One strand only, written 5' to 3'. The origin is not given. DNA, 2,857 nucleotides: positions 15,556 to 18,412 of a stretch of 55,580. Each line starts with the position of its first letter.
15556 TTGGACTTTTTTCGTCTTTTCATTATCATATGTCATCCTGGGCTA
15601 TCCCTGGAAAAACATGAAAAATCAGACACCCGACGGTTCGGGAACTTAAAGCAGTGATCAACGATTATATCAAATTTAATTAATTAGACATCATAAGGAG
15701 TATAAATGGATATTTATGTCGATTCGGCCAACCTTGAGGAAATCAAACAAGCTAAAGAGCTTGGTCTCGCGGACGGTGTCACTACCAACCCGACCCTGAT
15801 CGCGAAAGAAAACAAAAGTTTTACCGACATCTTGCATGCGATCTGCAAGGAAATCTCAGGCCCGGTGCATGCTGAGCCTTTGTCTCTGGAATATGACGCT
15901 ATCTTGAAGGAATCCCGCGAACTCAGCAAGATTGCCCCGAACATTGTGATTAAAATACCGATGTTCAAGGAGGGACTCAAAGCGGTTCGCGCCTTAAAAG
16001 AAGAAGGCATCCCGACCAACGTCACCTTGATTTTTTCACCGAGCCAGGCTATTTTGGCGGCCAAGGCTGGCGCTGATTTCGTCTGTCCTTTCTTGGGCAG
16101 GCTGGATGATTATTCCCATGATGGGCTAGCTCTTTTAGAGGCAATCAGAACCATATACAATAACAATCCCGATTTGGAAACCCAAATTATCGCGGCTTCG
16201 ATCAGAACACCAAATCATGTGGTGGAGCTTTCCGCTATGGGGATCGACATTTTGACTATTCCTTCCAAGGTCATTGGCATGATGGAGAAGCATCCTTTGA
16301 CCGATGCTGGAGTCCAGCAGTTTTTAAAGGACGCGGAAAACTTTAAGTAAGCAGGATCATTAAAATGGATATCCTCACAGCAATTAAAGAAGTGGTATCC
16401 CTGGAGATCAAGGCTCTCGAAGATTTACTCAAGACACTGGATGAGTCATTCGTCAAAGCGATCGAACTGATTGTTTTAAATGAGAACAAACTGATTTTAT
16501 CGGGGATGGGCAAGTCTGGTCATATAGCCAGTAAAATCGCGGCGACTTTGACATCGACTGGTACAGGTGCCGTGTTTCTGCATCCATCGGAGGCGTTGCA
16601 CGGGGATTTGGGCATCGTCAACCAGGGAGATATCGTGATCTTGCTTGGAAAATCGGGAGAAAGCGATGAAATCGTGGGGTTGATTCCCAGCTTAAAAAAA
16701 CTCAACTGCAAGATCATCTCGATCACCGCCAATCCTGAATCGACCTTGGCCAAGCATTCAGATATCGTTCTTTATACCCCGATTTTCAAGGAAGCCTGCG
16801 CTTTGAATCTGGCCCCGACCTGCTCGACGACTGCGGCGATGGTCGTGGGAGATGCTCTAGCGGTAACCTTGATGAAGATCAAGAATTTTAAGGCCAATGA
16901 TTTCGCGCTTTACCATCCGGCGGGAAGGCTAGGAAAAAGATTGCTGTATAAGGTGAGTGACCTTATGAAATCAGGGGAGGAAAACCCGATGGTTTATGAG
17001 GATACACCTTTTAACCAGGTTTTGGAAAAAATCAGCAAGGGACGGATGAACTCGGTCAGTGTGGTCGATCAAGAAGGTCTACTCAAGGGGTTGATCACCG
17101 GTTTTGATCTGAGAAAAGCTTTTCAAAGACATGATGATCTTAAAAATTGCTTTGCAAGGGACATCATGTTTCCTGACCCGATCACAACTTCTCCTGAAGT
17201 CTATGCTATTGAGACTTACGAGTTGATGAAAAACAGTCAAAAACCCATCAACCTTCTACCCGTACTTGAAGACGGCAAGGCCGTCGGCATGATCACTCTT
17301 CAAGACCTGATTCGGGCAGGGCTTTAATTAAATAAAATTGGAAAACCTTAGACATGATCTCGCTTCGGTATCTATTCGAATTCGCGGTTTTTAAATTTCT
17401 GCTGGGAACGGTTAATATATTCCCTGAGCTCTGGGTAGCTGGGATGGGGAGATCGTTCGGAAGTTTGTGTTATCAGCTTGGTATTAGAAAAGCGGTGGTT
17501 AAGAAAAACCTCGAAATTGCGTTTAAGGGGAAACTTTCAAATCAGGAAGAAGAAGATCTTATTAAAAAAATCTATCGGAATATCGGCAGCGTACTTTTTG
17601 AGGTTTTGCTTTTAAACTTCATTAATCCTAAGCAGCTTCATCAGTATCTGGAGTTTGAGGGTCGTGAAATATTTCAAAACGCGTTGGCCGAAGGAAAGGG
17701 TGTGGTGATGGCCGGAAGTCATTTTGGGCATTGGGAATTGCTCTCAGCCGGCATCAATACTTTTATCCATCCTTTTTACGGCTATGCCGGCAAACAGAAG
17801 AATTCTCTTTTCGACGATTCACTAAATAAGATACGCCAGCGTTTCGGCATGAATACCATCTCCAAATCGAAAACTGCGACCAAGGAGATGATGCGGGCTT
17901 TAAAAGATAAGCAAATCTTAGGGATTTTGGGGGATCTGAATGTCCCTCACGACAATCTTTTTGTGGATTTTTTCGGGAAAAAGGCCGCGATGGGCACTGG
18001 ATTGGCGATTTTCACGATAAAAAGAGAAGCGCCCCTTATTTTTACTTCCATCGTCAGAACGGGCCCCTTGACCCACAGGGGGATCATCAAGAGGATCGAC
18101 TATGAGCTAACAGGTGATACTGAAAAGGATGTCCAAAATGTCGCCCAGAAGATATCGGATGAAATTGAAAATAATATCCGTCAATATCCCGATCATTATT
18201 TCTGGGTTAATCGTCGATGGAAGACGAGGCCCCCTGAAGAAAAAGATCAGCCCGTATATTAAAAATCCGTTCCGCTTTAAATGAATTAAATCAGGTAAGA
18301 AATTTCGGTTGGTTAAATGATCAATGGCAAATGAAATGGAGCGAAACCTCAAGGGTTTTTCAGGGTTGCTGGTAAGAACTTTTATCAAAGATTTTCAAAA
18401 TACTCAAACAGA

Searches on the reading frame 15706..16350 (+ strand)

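Call 78: search_protein_families(library=pfam, proteins=[window:15706-16350:+], max_evalue=0.00001)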
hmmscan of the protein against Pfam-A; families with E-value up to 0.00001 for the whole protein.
window:15706-16350:+ (214 aa): 1 family
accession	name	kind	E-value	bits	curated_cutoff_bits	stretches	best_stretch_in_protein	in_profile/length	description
PF00923.25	TAL_FSA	-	2.3e-53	181.9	27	1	3-205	1-273/285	Transaldolase/Fructose-6-phosphate aldolase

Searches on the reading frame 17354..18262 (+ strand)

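Call 78: search_protein_families(library=pfam, proteins=[window:17354-18262:+], max_evalue=0.00001)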
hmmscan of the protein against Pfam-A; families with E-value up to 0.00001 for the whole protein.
window:17354-18262:+ (302 aa): 1 family
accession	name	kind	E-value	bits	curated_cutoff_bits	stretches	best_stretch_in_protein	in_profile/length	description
PF03279.18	Lip_A_acyltrans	-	2.4e-48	165.3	22.3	1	4-291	11-295/295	Bacterial lipid A biosynthesis acyltransferase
